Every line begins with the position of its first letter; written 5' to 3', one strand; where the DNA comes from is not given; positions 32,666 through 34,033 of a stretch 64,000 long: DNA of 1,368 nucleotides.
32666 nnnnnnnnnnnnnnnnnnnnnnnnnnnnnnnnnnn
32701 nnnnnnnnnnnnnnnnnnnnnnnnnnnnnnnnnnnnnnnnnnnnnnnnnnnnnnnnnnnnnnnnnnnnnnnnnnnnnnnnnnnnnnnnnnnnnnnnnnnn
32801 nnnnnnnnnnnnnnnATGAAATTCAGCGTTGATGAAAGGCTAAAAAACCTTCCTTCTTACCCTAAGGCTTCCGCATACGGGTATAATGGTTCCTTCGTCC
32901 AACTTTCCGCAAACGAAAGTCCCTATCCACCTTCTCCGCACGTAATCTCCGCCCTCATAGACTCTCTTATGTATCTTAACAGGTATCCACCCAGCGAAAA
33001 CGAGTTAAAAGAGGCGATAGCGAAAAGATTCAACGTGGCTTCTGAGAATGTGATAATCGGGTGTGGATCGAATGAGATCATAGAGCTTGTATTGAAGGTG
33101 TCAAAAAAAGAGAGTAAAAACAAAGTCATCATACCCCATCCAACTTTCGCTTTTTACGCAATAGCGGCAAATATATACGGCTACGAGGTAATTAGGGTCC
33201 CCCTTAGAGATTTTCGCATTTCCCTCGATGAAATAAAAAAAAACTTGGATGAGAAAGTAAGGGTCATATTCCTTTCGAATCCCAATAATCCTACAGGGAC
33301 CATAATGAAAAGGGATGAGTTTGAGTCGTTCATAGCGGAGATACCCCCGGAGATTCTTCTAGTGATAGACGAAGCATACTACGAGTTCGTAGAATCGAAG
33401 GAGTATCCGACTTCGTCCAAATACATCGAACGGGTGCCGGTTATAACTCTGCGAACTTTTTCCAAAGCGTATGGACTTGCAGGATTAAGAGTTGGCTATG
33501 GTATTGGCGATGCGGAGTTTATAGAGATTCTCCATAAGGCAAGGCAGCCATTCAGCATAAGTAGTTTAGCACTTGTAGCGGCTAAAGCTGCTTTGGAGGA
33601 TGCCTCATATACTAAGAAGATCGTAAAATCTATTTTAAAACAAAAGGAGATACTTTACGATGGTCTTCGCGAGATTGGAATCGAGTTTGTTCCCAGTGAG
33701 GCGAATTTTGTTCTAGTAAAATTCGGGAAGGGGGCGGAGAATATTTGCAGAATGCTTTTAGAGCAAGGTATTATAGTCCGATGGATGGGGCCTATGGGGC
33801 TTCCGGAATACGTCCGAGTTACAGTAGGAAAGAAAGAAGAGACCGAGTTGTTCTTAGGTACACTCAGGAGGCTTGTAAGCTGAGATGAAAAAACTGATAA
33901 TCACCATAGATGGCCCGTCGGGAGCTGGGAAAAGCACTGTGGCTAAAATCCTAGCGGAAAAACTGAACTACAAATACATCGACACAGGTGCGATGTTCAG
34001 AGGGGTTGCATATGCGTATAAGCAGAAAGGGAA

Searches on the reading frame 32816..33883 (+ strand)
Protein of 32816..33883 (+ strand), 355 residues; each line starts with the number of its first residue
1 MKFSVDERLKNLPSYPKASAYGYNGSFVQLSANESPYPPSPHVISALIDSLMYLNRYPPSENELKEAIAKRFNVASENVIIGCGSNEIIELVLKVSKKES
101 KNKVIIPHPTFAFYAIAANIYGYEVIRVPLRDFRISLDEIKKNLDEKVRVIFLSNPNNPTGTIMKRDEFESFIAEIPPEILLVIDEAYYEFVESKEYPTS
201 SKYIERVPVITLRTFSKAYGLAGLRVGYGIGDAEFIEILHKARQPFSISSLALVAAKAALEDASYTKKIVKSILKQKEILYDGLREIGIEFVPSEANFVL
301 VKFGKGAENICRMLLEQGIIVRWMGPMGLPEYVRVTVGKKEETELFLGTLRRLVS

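Call 34: search_protein_families(library=pfam, proteins=[window:32816-33883:+], max_evalue=0.00001)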
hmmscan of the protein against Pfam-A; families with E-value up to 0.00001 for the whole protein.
window:32816-33883:+ (355 aa): 2 families
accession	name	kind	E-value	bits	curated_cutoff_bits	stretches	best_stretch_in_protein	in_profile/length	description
PF00155.27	Aminotran_1_2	-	5.5e-68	230.2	19.7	1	28-346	4-357/361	Aminotransferase class I and II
PF00266.25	Aminotran_5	-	4.2e-06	26.4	21.5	0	63-187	47-177/371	Aminotransferase class-V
